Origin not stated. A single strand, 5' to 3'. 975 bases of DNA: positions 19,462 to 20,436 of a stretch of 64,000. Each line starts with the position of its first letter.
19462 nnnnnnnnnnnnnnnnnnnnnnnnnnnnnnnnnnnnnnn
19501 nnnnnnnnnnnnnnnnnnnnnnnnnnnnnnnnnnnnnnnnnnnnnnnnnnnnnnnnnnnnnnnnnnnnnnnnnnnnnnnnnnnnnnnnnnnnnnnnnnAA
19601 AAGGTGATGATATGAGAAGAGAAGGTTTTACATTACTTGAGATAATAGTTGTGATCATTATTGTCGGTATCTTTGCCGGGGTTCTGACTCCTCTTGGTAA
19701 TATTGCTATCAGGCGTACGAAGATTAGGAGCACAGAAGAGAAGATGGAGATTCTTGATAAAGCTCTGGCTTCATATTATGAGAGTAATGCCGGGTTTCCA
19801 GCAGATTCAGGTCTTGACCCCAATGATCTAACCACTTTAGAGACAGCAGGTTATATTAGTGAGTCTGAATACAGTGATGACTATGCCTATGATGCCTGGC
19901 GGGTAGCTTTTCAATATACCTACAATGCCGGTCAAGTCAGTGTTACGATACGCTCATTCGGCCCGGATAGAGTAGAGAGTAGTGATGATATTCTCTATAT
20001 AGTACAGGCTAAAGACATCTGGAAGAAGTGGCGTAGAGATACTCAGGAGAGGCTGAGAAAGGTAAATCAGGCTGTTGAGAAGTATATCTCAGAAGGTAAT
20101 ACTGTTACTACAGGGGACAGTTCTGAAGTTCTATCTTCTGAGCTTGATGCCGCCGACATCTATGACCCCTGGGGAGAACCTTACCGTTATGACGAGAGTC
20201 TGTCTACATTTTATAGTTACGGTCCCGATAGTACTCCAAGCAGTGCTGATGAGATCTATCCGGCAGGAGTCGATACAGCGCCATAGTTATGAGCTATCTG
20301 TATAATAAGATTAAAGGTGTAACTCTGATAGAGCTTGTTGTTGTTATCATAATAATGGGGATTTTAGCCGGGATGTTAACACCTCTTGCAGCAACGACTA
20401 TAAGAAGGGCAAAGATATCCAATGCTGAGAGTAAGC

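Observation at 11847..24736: Type II secretion / type IVa pilus-like pseudopilus machine split into two loci, with seven pseudopilin genes in locus A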

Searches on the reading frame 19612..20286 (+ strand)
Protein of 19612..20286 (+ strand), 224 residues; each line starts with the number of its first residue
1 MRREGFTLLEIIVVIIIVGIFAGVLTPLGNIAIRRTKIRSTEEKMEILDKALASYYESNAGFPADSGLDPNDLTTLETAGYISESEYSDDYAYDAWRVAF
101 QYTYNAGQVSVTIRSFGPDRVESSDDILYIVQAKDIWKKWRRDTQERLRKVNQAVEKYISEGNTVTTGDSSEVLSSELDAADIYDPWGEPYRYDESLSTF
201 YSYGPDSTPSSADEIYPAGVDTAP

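Call 4: search_protein_families(library=pfam, proteins=[window:19612-20286:+], max_evalue=0.01)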
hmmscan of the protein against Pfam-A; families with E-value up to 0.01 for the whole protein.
window:19612-20286:+ (224 aa): 2 families
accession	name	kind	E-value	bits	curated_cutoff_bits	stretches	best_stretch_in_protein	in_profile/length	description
PF08334.16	T2SSG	-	5e-09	36.6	21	1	35-126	8-100/108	Type II secretion system (T2SS), protein G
PF07963.17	N_methyl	-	1.4e-05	24.9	21.2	1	2-25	3-26/27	Prokaryotic N-terminal methylation motif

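Call 18: search_protein_families(library=ncbifam, proteins=[window:19612-20286:+], max_evalue=0.01)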
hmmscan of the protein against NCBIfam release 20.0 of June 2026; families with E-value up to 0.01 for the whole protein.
window:19612-20286:+ (224 aa): 9 families
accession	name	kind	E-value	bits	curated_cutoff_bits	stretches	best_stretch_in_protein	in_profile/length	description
TIGR01710.1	typeII_sec_gspG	equivalog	8.2e-19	68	88.85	1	5-125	2-124/134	type II secretion system major pseudopilin GspG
TIGR01708.2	typeII_sec_gspH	equivalog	1.2e-05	25.4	80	1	4-27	2-25/169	type II secretion system minor pseudopilin GspH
TIGR02532.1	IV_pilin_GFxxxE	domain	2e-05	24.2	16.3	1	4-25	2-23/24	prepilin-type N-terminal cleavage/methylation domain-containing protein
NF041013.1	T4P_ComGE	equivalog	0.00013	22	49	1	4-59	4-60/83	competence type IV pilus minor pilin ComGE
NF040999.1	pilin_ComGC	equivalog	0.00062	19.9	75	1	4-85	2-75/84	competence type IV pilus major pilin ComGC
NF041775.1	typeIV_PilA_Myxo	equivalog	0.0076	16.2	400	0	2-28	9-35/214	type IV pilin protein PilA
TIGR02596.1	TIGR02596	subfamily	0.0087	16.2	70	0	6-41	1-36/196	Verru_Chthon cassette protein D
NF041002.1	pilin_ComGF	equivalog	0.0093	16.2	80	0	4-46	2-44/139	competence type IV pilus minor pilin ComGF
NF007862.0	PRK10574.1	equivalog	0.0097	16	138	0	2-27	3-28/145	prepilin peptidase-dependent pilin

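Call 27: find_homologous_proteins(query=window:19612-20286:+, max_evalue=0.001)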
Query window:19612-20286:+ (224 aa): 21 proteins with E <= 0.001 among 421 candidates.
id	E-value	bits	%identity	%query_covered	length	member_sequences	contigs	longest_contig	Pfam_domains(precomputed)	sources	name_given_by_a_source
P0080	7.1e-143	491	100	100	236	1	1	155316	PF07963.18,PF08334.17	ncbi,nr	ncbi:MAG: type II secretion system protein GspG [Candidatus Kaelpia imicola]|nr:type II secretion sy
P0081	1.0e-126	439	85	100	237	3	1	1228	PF07963.18,PF08334.17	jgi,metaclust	metaclust:\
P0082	1.7e-123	428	84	100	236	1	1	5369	PF07963.18,PF08334.17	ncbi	-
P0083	4.2e-121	420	83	100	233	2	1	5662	PF07963.18,PF08334.17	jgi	-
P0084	9.9e-106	370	76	99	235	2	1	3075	PF07963.18,PF08334.17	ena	-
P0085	2.4e-104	366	72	100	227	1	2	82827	PF07963.18,PF08334.17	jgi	-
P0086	1.2e-103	363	70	99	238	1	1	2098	PF07963.18,PF08334.17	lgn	-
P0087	1.9e-98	346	68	100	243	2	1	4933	PF07963.18,PF08334.17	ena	-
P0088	5.7e-96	338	71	98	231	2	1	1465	PF08334.17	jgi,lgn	-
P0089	5.8e-91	322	65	99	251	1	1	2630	PF07963.18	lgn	-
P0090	5.2e-90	319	64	100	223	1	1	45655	PF07963.18,PF08334.17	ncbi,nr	ncbi:MAG: type II secretion system protein GspG [Candidatus Saelkia tenebricola]|nr:type II secretio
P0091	7.5e-85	302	77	80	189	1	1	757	PF08334.17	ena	-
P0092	2.0e-75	271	57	99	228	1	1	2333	PF08334.17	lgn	-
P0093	2.4e-74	268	56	99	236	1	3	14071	PF07963.18,PF08334.17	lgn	-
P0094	4.0e-73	263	56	100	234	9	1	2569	PF08334.17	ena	-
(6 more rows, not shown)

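Call 37: predict_structure(alignment_id=A2)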
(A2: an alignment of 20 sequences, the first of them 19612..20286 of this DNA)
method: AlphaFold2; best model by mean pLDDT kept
length: 224 residues; sequences in the alignment: 20
mean_pLDDT: 81.5   pTM: 0.68
mean pLDDT of the five models: 81.5, 79.9, 79.3, 76.5, 63.7
residues with pLDDT >= 90: 57; 70-90: 140; 50-70: 24; < 50: 3
segments of 3 or more residues with pLDDT < 50: none
pLDDT, mean of each block of 10 residues (from residue 1): 65 85 75 81 84 86 76 73 61 78 71 77 76 87 93 93 92 93 92 92 82 84 71
secondary structure, 60 per line:
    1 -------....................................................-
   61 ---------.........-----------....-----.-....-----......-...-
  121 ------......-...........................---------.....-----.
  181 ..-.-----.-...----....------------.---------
elements in order: H8-59 H70-78 E101-104 E110-115 E127-132 H134-160 H171-174 E192-194 E199-202

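Call 40: fold_search(model_id=the predicted structure, library=pdb)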
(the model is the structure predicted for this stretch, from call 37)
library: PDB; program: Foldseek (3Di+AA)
matches with E <= 10: 139; with E <= 0.001: 0
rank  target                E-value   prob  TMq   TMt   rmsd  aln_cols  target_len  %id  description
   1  1t92_A                7.7e-02  0.97  0.30  0.57   6.0       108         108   18  Crystal structure of N-terminal truncated pseudopilin PulG (released 2004-10-05)
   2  4lw9_B                1.5e-01  0.97  0.32  0.58   5.2       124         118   18  Crystal structure of Vibrio cholera major pseudopilin EpsG (released 2014-07-16)
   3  4d40_A                1.7e-01  0.80  0.23  0.50   5.8       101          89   15  High-Resolution Structure of a Type IV Pilin from Shewanella oneidensis (released 2015-04-29)
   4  3fu1_B                2.6e-01  0.75  0.27  0.49   5.9       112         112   20  Crystal structure of the major pseudopilin from the type 2 secretion system of Vibrio cholerae (released 2009-07-28)
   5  4lw9_K                3.5e-01  0.69  0.29  0.51   5.8       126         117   19  Crystal structure of Vibrio cholera major pseudopilin EpsG (released 2014-07-16)
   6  6t8s_CCC              6.0e-01  0.85  0.30  0.48   3.5        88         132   18  Structure of the major Type IV pilin PilA1 from Clostridium difficile (released 2020-03-25)
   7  6t8s_AAA              8.1e-01  0.77  0.30  0.48   3.5        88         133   18  Structure of the major Type IV pilin PilA1 from Clostridium difficile (released 2020-03-25)
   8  6t8s_BBB              1.4e+00  0.57  0.28  0.44   3.0        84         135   19  Structure of the major Type IV pilin PilA1 from Clostridium difficile (released 2020-03-25)
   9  3p83_C                1.4e+00  0.07  0.09  0.08   8.4        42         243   14  Structure of the PCNA:RNase HII complex from Archaeoglobus fulgidus. (released 2011-02-02)
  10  8e84_C                2.1e+00  0.06  0.09  0.09   7.5        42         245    7  Human PCNA mutant- C148S (released 2023-04-12)
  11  8gj5_B                2.1e+00  0.06  0.09  0.08   8.1        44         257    7  fungal pcna and peptidomimetic (released 2024-01-24)
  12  4woe_A                2.3e+00  0.04  0.15  0.07  11.6       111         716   12  The duplicated taurocyamine kinase from Schistosoma mansoni with bound transition state analog (TSA) components (released 2015-04-15)
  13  5cfk_A                2.4e+00  0.12  0.14  0.13   5.7        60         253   15  Crystal structure of Proliferating Cell Nuclear Antigen from Leishmania donovani at 3.2 A resolution (released 2015-10-07)
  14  1rwz                  2.7e+00  0.05  0.09  0.08   8.4        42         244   14  Crystal Structure of Proliferating Cell Nuclear Antigen (PCNA) from A. fulgidus (released 2004-01-27)
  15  8p9o_C                3.1e+00  0.05  0.09  0.08   7.9        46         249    9  PCNA from Chaetomium thermophilum in complex with PolD3 peptide (released 2023-12-13)
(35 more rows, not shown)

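Call 49: find_encoding_contigs(protein=P0085, flank=10000, max_places=2)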
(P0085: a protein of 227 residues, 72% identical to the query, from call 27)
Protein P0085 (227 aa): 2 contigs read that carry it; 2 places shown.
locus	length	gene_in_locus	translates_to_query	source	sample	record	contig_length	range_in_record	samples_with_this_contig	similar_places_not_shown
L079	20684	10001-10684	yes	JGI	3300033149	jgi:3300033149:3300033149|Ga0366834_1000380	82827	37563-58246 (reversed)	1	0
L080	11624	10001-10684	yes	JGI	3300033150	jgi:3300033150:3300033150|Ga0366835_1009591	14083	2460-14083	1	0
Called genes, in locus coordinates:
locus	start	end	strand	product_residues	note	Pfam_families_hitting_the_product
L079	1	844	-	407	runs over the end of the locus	PF08495:FIST, PF10442:FIST_C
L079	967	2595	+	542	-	PF04932:Wzy_C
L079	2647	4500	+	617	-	PF05157:MshEN, PF00437:T2SSE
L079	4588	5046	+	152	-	PF08334:T2SSG, PF22434:PilW_C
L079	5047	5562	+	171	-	-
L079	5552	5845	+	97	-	PF01909:NTP_transf_2, PF18765:Polbeta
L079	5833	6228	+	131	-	PF08780:NTase_sub_bind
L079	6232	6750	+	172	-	PF22434:PilW_C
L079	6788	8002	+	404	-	PF28597:T2SSF_N, PF00482:T2SSF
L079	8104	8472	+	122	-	PF05635:23S_rRNA_IVP, PF22296:bAvd (weak)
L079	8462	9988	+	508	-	PF08334:T2SSG (faint), PF13385:Laminin_G_3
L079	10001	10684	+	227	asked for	PF07963:N_methyl, PF08334:T2SSG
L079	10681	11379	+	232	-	-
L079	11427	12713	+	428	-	PF13173:AAA_14, PF13635:DUF4143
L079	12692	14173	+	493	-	PF08334:T2SSG (faint), PF13385:Laminin_G_3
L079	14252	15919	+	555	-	PF11104:PilM_2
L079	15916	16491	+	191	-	-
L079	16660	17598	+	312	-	PF03547:Mem_trans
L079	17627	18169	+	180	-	PF03602:Cons_hypoth95, PF06325:PrmA (weak), PF05175:MTS (weak)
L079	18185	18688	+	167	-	PF01467:CTP_transf_like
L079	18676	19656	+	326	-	PF01515:PTA_PTB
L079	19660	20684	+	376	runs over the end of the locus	PF00871:Acetate_kinase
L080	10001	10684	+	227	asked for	PF07963:N_methyl, PF08334:T2SSG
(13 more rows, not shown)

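Call 50: find_encoding_contigs(protein=P0093, flank=10000, max_places=2)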
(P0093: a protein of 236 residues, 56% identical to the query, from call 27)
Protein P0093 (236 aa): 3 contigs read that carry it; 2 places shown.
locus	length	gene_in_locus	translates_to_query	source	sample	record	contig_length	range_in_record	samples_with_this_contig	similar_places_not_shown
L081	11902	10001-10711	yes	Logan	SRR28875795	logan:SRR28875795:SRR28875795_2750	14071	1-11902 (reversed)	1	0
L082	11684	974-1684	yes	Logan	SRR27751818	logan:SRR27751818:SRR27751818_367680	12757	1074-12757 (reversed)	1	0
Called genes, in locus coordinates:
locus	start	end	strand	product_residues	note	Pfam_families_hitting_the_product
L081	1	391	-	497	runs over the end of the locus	PF13185:GAF_2, PF13492:GAF_3 (weak), PF00512:HisKA, PF02518:HATPase_c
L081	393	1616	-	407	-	PF08495:FIST, PF10442:FIST_C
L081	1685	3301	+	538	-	PF04932:Wzy_C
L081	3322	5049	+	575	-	PF10415:FumaraseC_C (faint), PF05157:MshEN, PF00437:T2SSE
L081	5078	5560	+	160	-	PF08334:T2SSG, PF22434:PilW_C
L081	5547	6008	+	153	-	PF07963:N_methyl (weak), PF08334:T2SSG (weak)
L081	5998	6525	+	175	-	PF08334:T2SSG (weak), PF22434:PilW_C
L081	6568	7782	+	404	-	PF28597:T2SSF_N, PF00482:T2SSF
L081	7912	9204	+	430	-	PF08334:T2SSG (faint), PF13385:Laminin_G_3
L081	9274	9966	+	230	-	PF08334:T2SSG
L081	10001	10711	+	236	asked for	PF07963:N_methyl, PF08334:T2SSG (faint)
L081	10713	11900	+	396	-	?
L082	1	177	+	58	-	?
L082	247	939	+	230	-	PF08334:T2SSG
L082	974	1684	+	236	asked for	PF07963:N_methyl, PF08334:T2SSG (faint)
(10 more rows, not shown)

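Call 72: find_homologous_proteins(query=A2, max_evalue=0.001)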
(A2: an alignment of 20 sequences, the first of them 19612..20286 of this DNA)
Query A2 (20 sequences) (224 aa, profile of the alignment): 245 proteins with E <= 0.001 among 8000 candidates; the best 120 are listed.
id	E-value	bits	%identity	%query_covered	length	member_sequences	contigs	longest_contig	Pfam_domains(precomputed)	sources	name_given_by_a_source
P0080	1.0e-117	409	100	100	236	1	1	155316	PF07963.18,PF08334.17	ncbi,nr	ncbi:MAG: type II secretion system protein GspG [Candidatus Kaelpia imicola]|nr:type II secretion sy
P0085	2.5e-117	408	72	100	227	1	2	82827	PF07963.18,PF08334.17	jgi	-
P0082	6.0e-117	407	84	100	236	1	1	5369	PF07963.18,PF08334.17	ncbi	-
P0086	5.1e-114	397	70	99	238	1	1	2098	PF07963.18,PF08334.17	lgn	-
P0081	2.4e-113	395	85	100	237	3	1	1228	PF07963.18,PF08334.17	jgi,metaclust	metaclust:\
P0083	1.3e-111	390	83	100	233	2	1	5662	PF07963.18,PF08334.17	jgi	-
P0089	1.9e-110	386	65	99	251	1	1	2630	PF07963.18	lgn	-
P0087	3.6e-108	378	68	100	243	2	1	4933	PF07963.18,PF08334.17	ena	-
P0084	1.4e-106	373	76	99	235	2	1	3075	PF07963.18,PF08334.17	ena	-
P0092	1.2e-105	370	57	99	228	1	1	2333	PF08334.17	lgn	-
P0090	1.1e-104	367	64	100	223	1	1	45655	PF07963.18,PF08334.17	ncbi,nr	ncbi:MAG: type II secretion system protein GspG [Candidatus Saelkia tenebricola]|nr:type II secretio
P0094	8.5e-104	364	56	100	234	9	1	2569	PF08334.17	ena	-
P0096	1.3e-103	363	55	99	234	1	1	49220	PF08334.17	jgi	jgi:general secretion pathway protein G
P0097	1.4e-103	363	55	98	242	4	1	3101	PF07963.18,PF08334.17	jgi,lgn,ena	-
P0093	2.5e-103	362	56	99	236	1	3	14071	PF07963.18,PF08334.17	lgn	-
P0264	6.4e-33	132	35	98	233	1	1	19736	PF07963.18,PF08334.17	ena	-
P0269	3.4e-18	84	31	69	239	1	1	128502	PF07963.18,PF08334.17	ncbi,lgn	ncbi:MAG: type II secretion system protein GspG [Planctomycetota bacterium]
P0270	9.2e-18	83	28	85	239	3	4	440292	PF08334.17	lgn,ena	-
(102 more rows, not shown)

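Call 73: find_encoding_contigs(protein=P0270, flank=10000, max_places=1)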
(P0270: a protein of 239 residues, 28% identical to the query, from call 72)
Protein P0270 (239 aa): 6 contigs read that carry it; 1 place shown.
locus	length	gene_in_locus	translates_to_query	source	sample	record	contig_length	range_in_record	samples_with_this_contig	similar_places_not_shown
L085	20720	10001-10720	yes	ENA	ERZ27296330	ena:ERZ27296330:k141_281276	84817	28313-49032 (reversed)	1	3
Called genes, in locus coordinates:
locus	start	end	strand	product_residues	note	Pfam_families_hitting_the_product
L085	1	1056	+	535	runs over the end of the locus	PF01565:FAD_binding_4, PF02913:FAD-oxidase_C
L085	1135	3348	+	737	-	-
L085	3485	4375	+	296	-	PF01261:AP_endonuc_2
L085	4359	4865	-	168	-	PF12867:DinB_2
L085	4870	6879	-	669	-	PF16177:ACAS_N, PF00501:AMP-binding, PF13193:AMP-binding_C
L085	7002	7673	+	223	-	PF01209:Ubie_methyltran, PF02353:CMAS (weak), PF13489:Methyltransf_23, PF12847:Methyltransf_18 (weak), PF13847:Methyltransf_31, PF08241:Methyltransf_11, PF08242:Methyltransf_12, PF13649:Methyltransf_25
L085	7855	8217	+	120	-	PF02635:DsrE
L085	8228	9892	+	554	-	PF13231:PMT_2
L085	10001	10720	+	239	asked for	PF08334:T2SSG (faint)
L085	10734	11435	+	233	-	PF08334:T2SSG (faint)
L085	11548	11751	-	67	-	PF00313:CSD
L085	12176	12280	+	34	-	-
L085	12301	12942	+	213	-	PF01726:LexA_DNA_bind, PF00717:Peptidase_S24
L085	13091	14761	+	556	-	PF00890:FAD_binding_2, PF01134:GIDA (weak), PF01266:DAO (weak), PF07992:Pyr_redox_2 (weak), PF02910:Succ_DH_flav_C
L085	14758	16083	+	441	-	PF13167:GTP-bdg_N, PF16360:GTP-bdg_M, PF01926:MMR_HSR1, PF02421:FeoB_N (weak)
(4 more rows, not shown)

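Call 74: find_encoding_contigs(protein=P0264, flank=10000, max_places=1)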
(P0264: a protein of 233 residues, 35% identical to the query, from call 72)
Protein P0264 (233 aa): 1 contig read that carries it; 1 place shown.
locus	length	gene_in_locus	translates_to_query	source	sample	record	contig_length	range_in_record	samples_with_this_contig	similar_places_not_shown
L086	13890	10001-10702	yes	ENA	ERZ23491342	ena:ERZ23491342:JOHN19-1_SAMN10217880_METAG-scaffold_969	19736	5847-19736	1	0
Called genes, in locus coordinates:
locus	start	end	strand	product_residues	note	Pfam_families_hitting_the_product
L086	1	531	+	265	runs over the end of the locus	PF01048:PNP_UDP_1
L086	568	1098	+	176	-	PF02572:CobA_CobO_BtuR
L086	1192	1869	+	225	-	PF07963:N_methyl, PF08334:T2SSG (faint)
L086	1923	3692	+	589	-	PF05157:MshEN, PF00437:T2SSE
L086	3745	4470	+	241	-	PF00482:T2SSF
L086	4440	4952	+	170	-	PF00482:T2SSF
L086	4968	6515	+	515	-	PF11104:PilM_2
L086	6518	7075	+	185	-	PF04350:PilO (weak)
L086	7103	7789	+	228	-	-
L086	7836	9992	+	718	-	PF07660:STN (faint), PF13181:TPR_8 (faint), PF00263:Secretin, PF13374:TPR_10 (faint), PF07719:TPR_2 (faint), PF13174:TPR_6 (faint), PF13424:TPR_12 (weak), PF00515:TPR_1 (weak), +7 more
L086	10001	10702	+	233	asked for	PF07963:N_methyl, PF08334:T2SSG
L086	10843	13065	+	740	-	PF00324:AA_permease, PF13520:AA_permease_2, PF00582:Usp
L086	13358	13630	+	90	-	-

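Call 75: find_encoding_contigs(protein=P0269, flank=10000, max_places=1)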
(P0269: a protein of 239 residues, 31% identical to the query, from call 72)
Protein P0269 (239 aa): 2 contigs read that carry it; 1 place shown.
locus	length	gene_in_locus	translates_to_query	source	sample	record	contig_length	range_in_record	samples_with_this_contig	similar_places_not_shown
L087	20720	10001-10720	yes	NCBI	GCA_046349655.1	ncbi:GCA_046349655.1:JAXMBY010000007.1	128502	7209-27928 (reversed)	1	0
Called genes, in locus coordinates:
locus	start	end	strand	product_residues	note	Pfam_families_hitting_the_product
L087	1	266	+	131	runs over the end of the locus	PF20382:DUF6677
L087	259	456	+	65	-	-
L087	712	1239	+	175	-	PF07963:N_methyl, PF08334:T2SSG (faint)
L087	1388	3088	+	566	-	PF05157:MshEN, PF00437:T2SSE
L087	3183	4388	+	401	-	PF28597:T2SSF_N, PF00482:T2SSF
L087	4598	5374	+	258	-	PF08334:T2SSG (faint)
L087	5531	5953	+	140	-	-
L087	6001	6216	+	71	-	-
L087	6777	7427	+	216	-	PF08334:T2SSG (weak)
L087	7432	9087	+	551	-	-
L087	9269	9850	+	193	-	-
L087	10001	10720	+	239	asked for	PF07963:N_methyl (weak), PF08334:T2SSG (weak)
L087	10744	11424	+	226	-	PF08334:T2SSG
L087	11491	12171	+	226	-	-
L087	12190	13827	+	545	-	-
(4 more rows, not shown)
